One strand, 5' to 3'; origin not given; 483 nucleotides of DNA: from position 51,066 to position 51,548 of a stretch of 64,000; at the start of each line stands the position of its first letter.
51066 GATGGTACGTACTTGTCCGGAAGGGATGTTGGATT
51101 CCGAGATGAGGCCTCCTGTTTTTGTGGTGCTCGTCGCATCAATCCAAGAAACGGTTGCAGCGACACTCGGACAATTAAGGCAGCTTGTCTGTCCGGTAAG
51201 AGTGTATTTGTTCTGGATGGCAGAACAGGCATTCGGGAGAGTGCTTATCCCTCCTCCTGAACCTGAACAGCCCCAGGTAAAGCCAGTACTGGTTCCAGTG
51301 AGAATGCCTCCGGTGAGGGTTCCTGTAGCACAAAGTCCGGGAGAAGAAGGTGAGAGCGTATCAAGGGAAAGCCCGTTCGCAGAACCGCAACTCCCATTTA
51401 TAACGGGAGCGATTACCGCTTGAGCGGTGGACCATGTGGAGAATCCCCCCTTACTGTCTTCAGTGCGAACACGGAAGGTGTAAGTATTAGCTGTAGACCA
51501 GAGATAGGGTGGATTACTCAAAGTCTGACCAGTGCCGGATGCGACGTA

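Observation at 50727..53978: Approximately 1080-aa surface protein with a second signal-peptide-like segment mid-protein and novel repeated Cys modules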

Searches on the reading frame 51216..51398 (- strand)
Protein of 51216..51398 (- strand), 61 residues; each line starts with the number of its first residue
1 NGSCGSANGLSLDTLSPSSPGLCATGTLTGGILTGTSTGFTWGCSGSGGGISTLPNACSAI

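Call 49: search_protein_representatives(alignment_id=A3)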
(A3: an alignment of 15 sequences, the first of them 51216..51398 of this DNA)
Query: 15 sequences, 49 profile positions. Proteins with E-value up to 0.001 (for the whole library): 4069; up to 1e-10: 1525; up to 1e-30: 372. The best 150 are listed.
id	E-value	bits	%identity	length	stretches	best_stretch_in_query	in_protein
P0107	1.1e-219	727.0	-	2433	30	1-49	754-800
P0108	1.3e-170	569.9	-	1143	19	1-49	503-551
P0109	3.6e-150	504.5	-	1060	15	1-49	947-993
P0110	1.6e-149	502.4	-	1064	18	1-49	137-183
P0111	1.1e-147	496.5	-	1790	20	1-49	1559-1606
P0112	9.3e-139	468.0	-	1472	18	1-49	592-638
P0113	8.1e-118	400.9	-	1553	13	1-49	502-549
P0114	4.1e-116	395.5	-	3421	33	13-49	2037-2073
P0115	1.5e-115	393.6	-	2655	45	13-49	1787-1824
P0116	3.3e-115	392.5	-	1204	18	1-49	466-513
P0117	9.3e-115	391.1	-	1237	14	1-49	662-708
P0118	4.0e-113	385.9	-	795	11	1-49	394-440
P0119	4.8e-112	382.4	-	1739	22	1-49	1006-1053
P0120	3.9e-108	369.9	-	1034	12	1-49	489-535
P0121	4.3e-102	350.6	-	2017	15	1-49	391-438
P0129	1.0e-90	314.2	-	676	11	1-49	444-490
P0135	1.7e-87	303.9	-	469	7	1-49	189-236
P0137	3.5e-85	296.4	-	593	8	1-49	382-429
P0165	4.3e-75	264.1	-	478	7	1-49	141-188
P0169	6.6e-74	260.3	-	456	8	1-49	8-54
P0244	1.2e-53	195.5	-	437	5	1-49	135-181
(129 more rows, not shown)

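Call 50: search_protein_families(library=pfam, proteins=[P0108, P0109, P0110, P0118, P0129, P0135, P0137, P0165, P0169, P0244], max_evalue=0.01)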
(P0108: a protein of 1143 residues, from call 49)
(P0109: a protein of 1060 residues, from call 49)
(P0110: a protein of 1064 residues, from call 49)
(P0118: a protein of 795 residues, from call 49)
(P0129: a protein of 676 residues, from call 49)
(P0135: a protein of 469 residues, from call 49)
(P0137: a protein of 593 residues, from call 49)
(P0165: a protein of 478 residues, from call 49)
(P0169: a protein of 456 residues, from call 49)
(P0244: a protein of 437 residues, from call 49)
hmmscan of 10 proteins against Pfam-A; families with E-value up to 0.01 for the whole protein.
P0108 (1143 aa): 0 families

P0109 (1060 aa): 0 families

P0110 (1064 aa): 0 families

P0118 (795 aa): 0 families

P0129 (676 aa): 0 families

P0135 (469 aa): 1 family
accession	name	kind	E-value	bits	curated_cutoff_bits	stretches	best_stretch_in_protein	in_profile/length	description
PF05593.20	RHS_repeat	-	4.9e-05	24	22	1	26-50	14-38/38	RHS Repeat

P0137 (593 aa): 0 families

P0165 (478 aa): 0 families

P0169 (456 aa): 0 families

P0244 (437 aa): 2 families
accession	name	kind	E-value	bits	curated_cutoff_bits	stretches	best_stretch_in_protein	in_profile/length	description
PF07963.17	N_methyl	-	1.8e-06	27.7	21.2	1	2-25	3-26/27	Prokaryotic N-terminal methylation motif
PF08334.16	T2SSG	-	0.0035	17.8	21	1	31-64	4-37/108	Type II secretion system (T2SS), protein G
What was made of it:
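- Tried and rejected: Ten module-rich proteins had no Pfam family covering the module (call 50).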

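Call 51: list_cluster_members(proteins=[P0107, P0108, P0109, P0110, P0111, P0118, P0129, P0135, P0244, P0169])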
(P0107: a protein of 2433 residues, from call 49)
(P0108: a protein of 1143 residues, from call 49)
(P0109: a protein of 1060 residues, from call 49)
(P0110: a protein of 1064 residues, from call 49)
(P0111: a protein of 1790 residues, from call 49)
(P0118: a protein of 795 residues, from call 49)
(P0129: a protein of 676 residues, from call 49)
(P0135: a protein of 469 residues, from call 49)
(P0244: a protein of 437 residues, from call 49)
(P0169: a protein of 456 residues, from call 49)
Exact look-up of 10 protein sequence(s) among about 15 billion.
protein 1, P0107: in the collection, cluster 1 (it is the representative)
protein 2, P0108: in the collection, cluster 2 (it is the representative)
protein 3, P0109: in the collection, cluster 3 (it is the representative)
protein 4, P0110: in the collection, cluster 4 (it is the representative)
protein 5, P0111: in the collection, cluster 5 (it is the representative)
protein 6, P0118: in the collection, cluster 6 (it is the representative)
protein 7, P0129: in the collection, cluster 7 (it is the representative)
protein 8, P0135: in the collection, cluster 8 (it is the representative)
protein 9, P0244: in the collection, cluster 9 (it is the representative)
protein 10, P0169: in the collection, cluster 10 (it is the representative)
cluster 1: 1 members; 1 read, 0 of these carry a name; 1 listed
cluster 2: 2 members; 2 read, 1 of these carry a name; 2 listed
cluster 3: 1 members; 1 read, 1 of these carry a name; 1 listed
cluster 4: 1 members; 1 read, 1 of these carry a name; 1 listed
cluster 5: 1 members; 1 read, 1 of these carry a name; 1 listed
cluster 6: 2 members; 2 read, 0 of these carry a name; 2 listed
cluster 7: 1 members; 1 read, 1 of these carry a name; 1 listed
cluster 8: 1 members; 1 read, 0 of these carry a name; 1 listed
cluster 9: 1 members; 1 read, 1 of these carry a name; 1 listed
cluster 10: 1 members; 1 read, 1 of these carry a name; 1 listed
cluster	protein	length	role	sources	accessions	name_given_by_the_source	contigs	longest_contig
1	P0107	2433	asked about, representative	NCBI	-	-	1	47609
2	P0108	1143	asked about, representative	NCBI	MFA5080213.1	MAG: hypothetical protein WC472_01140 [Candidatus Paceibacterota bacterium]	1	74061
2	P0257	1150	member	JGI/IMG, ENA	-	-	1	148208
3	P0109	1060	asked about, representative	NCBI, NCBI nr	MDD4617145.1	MAG: hypothetical protein PHW76_08570, partial [Alphaproteobacteria bacterium] | hypothetical protein [Alphaproteobacteria bacterium]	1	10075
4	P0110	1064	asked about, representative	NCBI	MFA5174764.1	MAG: hypothetical protein WC438_06300, partial [Candidatus Pacearchaeota archaeon]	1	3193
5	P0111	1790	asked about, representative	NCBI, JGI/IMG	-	hypothetical protein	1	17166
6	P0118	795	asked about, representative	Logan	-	-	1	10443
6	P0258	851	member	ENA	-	-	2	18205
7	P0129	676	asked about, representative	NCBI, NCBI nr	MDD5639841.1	MAG: hypothetical protein PHR47_03525 [Candidatus Pacebacteria bacterium] | hypothetical protein [Candidatus Paceibacterota bacterium]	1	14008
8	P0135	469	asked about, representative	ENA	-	-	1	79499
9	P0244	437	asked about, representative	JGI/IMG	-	prepilin-type N-terminal cleavage/methylation domain-containing protein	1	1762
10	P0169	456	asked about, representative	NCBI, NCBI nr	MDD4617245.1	MAG: hypothetical protein PHW76_09095, partial [Alphaproteobacteria bacterium] | hypothetical protein [Alphaproteobacteria bacterium]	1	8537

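Call 59: search_solved_structures(query=A3, max_evalue=10)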
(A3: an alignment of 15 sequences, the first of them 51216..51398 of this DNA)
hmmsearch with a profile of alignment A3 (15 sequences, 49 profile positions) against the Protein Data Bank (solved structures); distinct sequences matched with E-value up to 10: 1.
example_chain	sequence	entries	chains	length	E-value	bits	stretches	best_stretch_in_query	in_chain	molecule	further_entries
4l1m_A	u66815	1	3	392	0.82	13.5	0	17-37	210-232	E3 ubiquitin-protein ligase HERC2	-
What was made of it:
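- Tried and rejected: The module profile found nothing in the PDB (call 59).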
